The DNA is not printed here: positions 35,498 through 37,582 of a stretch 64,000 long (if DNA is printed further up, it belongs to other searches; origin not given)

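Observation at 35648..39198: Tandem, translationally coupled paralogs of a 590-aa YfhO/PTPS-related membrane protein, sharing a YYPGW ectodomain with a third copy at 8599..10524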

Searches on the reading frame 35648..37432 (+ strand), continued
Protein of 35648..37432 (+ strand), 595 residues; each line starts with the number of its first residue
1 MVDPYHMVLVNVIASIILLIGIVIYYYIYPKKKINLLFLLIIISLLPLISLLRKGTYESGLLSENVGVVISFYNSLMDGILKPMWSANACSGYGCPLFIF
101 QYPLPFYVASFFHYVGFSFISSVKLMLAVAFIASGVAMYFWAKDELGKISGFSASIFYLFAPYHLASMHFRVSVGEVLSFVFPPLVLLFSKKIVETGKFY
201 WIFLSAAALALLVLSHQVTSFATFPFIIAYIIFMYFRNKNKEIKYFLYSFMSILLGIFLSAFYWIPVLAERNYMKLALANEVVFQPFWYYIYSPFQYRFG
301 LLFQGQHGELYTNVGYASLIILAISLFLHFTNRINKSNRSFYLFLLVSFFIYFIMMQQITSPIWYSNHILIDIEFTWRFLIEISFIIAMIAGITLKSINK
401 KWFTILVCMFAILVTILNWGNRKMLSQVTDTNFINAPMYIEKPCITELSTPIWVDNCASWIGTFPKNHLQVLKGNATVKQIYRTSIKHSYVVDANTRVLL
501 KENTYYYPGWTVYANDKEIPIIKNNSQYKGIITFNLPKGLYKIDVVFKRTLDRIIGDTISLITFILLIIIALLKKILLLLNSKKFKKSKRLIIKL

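Call 56: list_cluster_members(proteins=[window:35648-37432:+, P0008, window:8602-10524:-])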
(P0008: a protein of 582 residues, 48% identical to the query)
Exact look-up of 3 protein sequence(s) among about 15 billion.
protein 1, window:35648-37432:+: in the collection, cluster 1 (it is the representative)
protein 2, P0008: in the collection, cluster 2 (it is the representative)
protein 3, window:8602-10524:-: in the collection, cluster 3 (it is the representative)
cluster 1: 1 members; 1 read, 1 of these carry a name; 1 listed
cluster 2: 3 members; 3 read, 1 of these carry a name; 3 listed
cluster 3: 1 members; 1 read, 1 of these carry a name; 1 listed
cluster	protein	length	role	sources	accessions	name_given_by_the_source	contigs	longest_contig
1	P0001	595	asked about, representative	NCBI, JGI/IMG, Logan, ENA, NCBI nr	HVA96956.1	MAG TPA: 6-pyruvoyl-tetrahydropterin synthase-related protein [Candidatus Acidoferrales ... | 6-pyruvoyl-tetrahydropterin synthase-related protein [Candidatus Acidoferrales bacterium]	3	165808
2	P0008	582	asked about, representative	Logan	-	-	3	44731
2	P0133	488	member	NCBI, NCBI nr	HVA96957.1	MAG TPA: 6-pyruvoyl-tetrahydropterin synthase-related protein [Candidatus Acidoferrales ... | 6-pyruvoyl-tetrahydropterin synthase-related protein [Candidatus Acidoferrales bacterium]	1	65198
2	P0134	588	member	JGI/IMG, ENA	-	-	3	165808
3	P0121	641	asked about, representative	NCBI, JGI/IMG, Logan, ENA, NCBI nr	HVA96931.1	MAG TPA: hypothetical protein VND99_04710 [Candidatus Acidoferrales bacterium] | hypothetical protein [Candidatus Acidoferrales bacterium]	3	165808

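Call 66: find_homologous_proteins(query=A3)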
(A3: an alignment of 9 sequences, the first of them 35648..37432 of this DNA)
Query A3 (9 sequences) (595 aa, profile of the alignment): 642 proteins with E <= 0.001 among 8000 candidates; the best 120 are listed.
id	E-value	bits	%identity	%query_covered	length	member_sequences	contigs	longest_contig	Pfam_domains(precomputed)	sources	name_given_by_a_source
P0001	2.8e-292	988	100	100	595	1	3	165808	PF10131.16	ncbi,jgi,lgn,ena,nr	ncbi:MAG TPA: 6-pyruvoyl-tetrahydropterin synthase-related protein [Candidatus Acidoferrales bacteri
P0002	8.8e-291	984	65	99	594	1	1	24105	PF10131.16,PF13231.13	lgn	-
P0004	4.8e-290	981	56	99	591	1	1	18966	PF10131.16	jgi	-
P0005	1.2e-287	973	53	99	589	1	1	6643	PF10131.16,PF13231.13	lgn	-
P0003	3.1e-286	969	63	98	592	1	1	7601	PF10131.16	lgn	-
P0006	4.4e-274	928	47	99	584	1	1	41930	PF10131.16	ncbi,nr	ncbi:MAG: 6-pyruvoyl-tetrahydropterin synthase-related protein [bacterium]|nr:6-pyruvoyl-tetrahydrop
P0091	2.3e-258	877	43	96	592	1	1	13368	PF10131.16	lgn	-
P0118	7.7e-257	871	43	98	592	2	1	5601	PF10131.16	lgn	-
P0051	7.1e-218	743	51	80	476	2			PF10131.16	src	-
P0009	3.4e-212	724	46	99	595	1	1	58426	PF10131.16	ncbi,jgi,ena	-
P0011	2.1e-210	718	46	96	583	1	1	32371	PF10131.16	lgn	-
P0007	2.5e-210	718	48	96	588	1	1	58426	PF10131.16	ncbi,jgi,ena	-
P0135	4.8e-210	717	39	96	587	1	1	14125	PF10131.16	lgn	-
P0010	9.8e-210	716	47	98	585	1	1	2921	PF10131.16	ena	-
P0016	9.6e-209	713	45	96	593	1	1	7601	PF10131.16,PF13231.13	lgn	-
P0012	2.2e-208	711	46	93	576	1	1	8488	PF10131.16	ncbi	-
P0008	6.2e-208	710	48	94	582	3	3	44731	PF10131.16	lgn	-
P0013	1.8e-207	708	47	96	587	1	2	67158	PF10131.16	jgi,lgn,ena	-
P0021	4.1e-207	707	44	98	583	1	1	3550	PF10131.16,PF20176.4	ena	-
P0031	1.9e-206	705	45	97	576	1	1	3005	PF10131.16,PF13231.13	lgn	-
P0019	6.7e-205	700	45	95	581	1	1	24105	PF10131.16,PF13231.13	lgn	-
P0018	1.0e-203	696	45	96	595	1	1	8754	PF10131.16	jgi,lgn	-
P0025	1.8e-203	695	44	96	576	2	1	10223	PF10131.16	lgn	-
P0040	1.9e-203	695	44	95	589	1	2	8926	PF10131.16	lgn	-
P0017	2.5e-203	695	45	95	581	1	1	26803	PF10131.16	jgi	jgi:hypothetical protein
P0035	9.8e-203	693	45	96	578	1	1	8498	PF10131.16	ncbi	-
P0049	3.8e-202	691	44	94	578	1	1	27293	PF10131.16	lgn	-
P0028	3.2e-201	688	45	94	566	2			PF10131.16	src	-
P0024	6.0e-201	687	45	95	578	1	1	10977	PF10131.16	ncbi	-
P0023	7.0e-201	687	44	96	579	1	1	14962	PF10131.16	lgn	-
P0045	1.2e-199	683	45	97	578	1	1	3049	PF10131.16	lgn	-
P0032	2.0e-199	682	44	93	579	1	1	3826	PF10131.16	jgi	jgi:hypothetical protein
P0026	2.3e-199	682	45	96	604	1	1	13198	PF10131.16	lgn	-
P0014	3.8e-199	681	45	97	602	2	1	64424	PF10131.16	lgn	-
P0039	7.1e-199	680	43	96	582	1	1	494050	PF10131.16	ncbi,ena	-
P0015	1.1e-198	679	46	99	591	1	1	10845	PF10131.16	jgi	jgi:uncharacterized membrane protein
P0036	3.8e-198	678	44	96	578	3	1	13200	PF10131.16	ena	-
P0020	1.5e-197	676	45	99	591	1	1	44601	PF10131.16,PF13231.13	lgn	-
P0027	1.8e-197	675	46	98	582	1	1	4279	PF10131.16,PF13231.13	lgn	-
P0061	2.0e-197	675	44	98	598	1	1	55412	PF10131.16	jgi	jgi:hypothetical protein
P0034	6.3e-197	674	47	96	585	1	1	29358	PF10131.16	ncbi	-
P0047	1.6e-196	672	41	97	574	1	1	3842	PF10131.16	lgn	-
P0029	1.7e-196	672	46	94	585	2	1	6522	PF10131.16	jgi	-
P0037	1.7e-195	669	44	99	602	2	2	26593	PF10131.16,PF13231.13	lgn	-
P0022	2.1e-194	665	45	99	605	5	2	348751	PF10131.16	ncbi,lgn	-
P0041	2.4e-194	665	46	93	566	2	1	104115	PF10131.16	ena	-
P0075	4.4e-194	664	45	99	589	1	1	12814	PF10131.16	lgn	-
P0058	6.7e-194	664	45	97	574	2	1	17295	PF10131.16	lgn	-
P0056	7.6e-194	663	44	96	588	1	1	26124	PF10131.16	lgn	-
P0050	9.0e-194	663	43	97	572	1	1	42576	PF10131.16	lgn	-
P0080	3.6e-193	661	44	99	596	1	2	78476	PF10131.16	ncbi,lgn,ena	-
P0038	4.3e-193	661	46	99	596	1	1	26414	PF10131.16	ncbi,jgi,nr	ncbi:hypothetical protein C4577_02585 [Candidatus Parcubacteria bacterium]|nr:MAG: hypothetical prot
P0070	3.3e-192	658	43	97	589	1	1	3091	PF10131.16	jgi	jgi:uncharacterized membrane protein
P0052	3.9e-192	658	42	95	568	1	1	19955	PF10131.16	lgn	-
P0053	8.9e-192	657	44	95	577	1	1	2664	PF10131.16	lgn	-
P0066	1.1e-191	656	43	95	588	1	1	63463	PF10131.16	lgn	-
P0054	4.8e-191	654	44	97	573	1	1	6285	PF10131.16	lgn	-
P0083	7.5e-191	654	42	96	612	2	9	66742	PF10131.16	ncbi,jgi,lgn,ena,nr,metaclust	ncbi:MAG: hypothetical protein A2857_01140 [Candidatus Levybacteria bacterium RIFCSPHIGHO2_01_FULL_3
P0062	9.3e-191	653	43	97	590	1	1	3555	PF10131.16,PF13231.13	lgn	-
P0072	1.2e-190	653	45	96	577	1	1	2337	PF10131.16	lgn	-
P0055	3.5e-190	651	44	99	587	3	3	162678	PF10131.16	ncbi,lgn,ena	ncbi:MAG: 6-pyruvoyl-tetrahydropterin synthase-related protein [Patescibacteria group bacterium]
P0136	6.1e-190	651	43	98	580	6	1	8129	PF10131.16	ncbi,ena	-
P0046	8.2e-190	650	43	96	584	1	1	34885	PF10131.16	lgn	-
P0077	1.3e-189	650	43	97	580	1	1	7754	PF10131.16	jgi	-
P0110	1.4e-189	649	41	99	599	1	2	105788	PF10131.16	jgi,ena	-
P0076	1.5e-189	649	44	92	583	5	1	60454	PF10131.16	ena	-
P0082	1.5e-189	649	41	98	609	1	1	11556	PF10131.16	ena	-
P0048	2.4e-189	649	45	96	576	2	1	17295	PF10131.16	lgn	-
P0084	2.7e-189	648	44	97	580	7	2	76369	PF10131.16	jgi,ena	-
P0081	3.2e-189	648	43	99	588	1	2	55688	PF10131.16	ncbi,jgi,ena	-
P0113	6.4e-189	647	43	97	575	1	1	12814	PF10131.16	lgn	-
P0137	6.8e-189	647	42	96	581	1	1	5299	PF10131.16,PF13231.13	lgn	-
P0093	7.5e-189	647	44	92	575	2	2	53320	PF10131.16,PF13231.13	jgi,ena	-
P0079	1.2e-188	646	43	99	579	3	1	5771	PF10131.16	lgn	-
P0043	1.4e-188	646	45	97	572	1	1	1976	PF10131.16,PF13231.13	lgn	-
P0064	2.9e-188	645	43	98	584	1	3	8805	PF10131.16,PF13231.13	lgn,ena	-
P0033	4.0e-188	645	46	96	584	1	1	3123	PF10131.16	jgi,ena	-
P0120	4.6e-188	644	42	98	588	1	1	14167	PF10131.16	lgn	-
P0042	7.8e-188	644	46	98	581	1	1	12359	PF10131.16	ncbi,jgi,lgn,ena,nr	ncbi:MAG: hypothetical protein HW400_654 [Candidatus Levybacteria bacterium]|nr:hypothetical protein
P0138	1.3e-187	643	43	98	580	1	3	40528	PF10131.16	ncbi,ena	-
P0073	2.1e-187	642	43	97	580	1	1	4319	PF10131.16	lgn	-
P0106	2.2e-187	642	45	97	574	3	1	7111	PF10131.16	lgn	-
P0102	3.2e-187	642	43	92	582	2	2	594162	PF10131.16,PF13231.13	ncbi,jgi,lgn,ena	-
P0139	4.0e-187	641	41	96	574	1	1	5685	PF10131.16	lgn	-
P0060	4.1e-187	641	43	97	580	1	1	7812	PF10131.16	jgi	jgi:uncharacterized membrane protein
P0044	4.4e-187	641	45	90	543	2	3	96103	PF10131.16,PF13231.13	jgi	jgi:hypothetical protein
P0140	4.8e-187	641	43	92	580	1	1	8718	PF10131.16,PF13231.13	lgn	-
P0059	7.4e-187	640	45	96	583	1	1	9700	PF10131.16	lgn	-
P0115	8.2e-187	640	44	94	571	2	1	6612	PF10131.16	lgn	-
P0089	9.3e-187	640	42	93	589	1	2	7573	PF10131.16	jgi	jgi:hypothetical protein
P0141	9.8e-187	640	43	98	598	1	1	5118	PF10131.16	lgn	-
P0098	1.1e-186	640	44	95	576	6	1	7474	PF10131.16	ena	-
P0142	1.1e-186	640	42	97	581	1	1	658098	PF10131.16,PF13231.13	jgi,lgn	jgi:4-amino-4-deoxy-L-arabinose transferase-like glycosyltransferase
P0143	1.8e-186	639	43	98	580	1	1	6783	PF10131.16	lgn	-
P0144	2.2e-186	639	37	97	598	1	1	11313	PF13231.13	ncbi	-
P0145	3.5e-186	638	41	94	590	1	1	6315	PF10131.16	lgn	-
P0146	5.5e-186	638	41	94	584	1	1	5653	PF10131.16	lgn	-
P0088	6.5e-186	637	44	96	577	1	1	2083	PF10131.16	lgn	-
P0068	7.2e-186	637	45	92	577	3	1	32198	PF10131.16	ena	-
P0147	9.5e-186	637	42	97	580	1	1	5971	PF10131.16,PF13231.13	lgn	-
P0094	1.2e-185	636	44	96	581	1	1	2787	PF10131.16,PF09586.17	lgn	-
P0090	2.1e-185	636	43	94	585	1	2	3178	PF10131.16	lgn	-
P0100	3.4e-185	635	45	95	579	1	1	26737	PF10131.16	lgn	-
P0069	9.6e-185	633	45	98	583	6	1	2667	PF10131.16,PF13231.13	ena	-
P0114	1.8e-184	633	43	93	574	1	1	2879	PF10131.16,PF13231.13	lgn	-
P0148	1.8e-184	633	44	91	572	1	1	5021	PF10131.16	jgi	jgi:hypothetical protein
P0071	2.5e-184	632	43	95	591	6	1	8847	PF10131.16,PF09586.17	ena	-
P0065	2.8e-184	632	44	93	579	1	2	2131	PF10131.16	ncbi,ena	-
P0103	5.0e-184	631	44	94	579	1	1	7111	PF10131.16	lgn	-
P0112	5.4e-184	631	44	92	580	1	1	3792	PF10131.16,PF13231.13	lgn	-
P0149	6.5e-184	631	43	95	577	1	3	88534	PF10131.16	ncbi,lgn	-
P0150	6.6e-184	631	42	97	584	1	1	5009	PF10131.16,PF13231.13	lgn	-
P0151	9.4e-184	630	40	97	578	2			PF10131.16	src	-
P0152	1.5e-183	630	43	96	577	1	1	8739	PF10131.16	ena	-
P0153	1.7e-183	629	44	92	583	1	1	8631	PF10131.16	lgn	-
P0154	2.5e-183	629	42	96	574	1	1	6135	PF10131.16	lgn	-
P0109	2.9e-183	629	43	98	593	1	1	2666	PF10131.16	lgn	-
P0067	4.1e-183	628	43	98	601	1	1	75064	PF10131.16,PF20176.4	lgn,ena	-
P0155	6.7e-183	627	42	96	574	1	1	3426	PF10131.16,PF09586.17,PF13231.13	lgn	-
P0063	7.1e-183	627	44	96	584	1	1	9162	PF10131.16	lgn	-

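Call 69: find_encoding_contigs(protein=P0003, flank=4000, max_places=2)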
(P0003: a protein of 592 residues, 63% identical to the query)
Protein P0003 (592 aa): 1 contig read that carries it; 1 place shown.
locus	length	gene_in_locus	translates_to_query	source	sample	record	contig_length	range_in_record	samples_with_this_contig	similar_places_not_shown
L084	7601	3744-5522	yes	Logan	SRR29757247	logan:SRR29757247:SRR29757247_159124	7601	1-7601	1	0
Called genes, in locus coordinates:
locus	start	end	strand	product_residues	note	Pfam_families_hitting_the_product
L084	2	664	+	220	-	?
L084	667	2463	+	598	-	PF02776:TPP_enzyme_N, PF00205:TPP_enzyme_M, PF02775:TPP_enzyme_C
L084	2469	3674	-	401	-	PF01041:DegT_DnrJ_EryC1, PF01053:Cys_Met_Meta_PP, PF01212:Beta_elim_lyase (faint)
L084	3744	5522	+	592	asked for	PF10131:PTPS_related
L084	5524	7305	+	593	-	PF10131:PTPS_related, PF13231:PMT_2 (weak)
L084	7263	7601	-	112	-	?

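Call 70: find_encoding_contigs(protein=P0005, flank=4000, max_places=2)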
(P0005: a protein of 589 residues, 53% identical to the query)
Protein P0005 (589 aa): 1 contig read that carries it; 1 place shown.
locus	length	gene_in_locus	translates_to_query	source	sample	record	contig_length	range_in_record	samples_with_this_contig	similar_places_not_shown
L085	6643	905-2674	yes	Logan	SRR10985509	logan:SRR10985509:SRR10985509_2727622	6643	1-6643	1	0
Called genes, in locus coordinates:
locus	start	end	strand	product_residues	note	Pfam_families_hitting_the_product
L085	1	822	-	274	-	?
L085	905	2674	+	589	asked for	PF10131:PTPS_related, PF13231:PMT_2 (weak)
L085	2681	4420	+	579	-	PF10131:PTPS_related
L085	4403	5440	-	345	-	PF13439:Glyco_transf_4, PF00534:Glycos_transf_1 (faint), PF13692:Glyco_trans_1_4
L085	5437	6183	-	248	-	PF05175:MTS (weak), PF02353:CMAS, PF03848:TehB, PF13489:Methyltransf_23, PF13847:Methyltransf_31, PF08241:Methyltransf_11, PF08242:Methyltransf_12, PF13649:Methyltransf_25, +2 more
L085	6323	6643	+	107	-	?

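Call 71: find_encoding_contigs(protein=P0118, flank=4000, max_places=2)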
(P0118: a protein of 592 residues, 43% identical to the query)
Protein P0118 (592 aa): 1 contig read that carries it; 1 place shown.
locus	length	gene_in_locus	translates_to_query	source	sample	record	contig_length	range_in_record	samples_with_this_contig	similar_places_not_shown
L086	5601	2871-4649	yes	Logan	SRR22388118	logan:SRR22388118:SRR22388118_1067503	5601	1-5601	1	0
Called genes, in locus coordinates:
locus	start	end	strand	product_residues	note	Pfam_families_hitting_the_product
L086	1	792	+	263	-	?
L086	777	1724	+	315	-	PF00535:Glycos_transf_2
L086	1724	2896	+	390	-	PF13489:Methyltransf_23, PF08241:Methyltransf_11 (weak), PF08242:Methyltransf_12 (weak), PF13649:Methyltransf_25 (weak), PF13847:Methyltransf_31, PF22674:C2185-like_N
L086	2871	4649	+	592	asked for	PF10131:PTPS_related (weak)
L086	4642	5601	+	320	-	?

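Call 72: find_encoding_contigs(protein=P0135, flank=4000, max_places=2)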
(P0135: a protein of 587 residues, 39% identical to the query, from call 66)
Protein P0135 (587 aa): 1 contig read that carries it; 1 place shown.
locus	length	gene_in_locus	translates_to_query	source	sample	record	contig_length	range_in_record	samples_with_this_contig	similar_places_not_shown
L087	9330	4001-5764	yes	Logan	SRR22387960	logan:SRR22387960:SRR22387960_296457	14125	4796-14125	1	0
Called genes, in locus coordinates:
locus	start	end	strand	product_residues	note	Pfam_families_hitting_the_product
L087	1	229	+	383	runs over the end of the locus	PF01041:DegT_DnrJ_EryC1, PF00266:Aminotran_5, PF01053:Cys_Met_Meta_PP (weak)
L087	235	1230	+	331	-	PF04101:Glyco_tran_28_C (weak)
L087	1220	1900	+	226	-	PF00583:Acetyltransf_1, PF13673:Acetyltransf_10, PF13508:Acetyltransf_7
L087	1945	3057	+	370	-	PF03102:NeuB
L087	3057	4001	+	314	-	PF00535:Glycos_transf_2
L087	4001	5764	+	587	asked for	PF10131:PTPS_related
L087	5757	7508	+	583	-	PF10131:PTPS_related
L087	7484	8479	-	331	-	PF13439:Glyco_transf_4, PF00534:Glycos_transf_1 (faint), PF13692:Glyco_trans_1_4 (faint)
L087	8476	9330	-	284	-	?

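Call 73: find_encoding_contigs(protein=P0144, flank=4000, max_places=2)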
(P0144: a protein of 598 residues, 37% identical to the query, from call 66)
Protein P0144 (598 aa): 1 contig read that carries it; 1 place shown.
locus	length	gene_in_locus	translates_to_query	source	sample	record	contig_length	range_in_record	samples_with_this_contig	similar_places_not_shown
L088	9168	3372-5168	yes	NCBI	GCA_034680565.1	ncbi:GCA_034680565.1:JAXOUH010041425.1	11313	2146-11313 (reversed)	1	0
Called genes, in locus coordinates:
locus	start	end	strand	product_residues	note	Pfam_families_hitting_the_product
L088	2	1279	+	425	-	?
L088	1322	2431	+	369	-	PF03102:NeuB, PF08666:SAF (weak)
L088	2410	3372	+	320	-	PF00535:Glycos_transf_2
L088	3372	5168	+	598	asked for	PF13231:PMT_2 (weak)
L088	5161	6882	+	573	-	PF10131:PTPS_related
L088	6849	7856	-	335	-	PF13439:Glyco_transf_4, PF13579:Glyco_trans_4_4 (weak), PF00534:Glycos_transf_1 (faint), PF13692:Glyco_trans_1_4 (weak)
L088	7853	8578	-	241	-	PF13489:Methyltransf_23, PF02353:CMAS, PF05175:MTS, PF06325:PrmA, PF13847:Methyltransf_31, PF08241:Methyltransf_11, PF08242:Methyltransf_12, PF13649:Methyltransf_25, +5 more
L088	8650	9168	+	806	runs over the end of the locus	PF17164:DUF5122, PF13529:Peptidase_C39_2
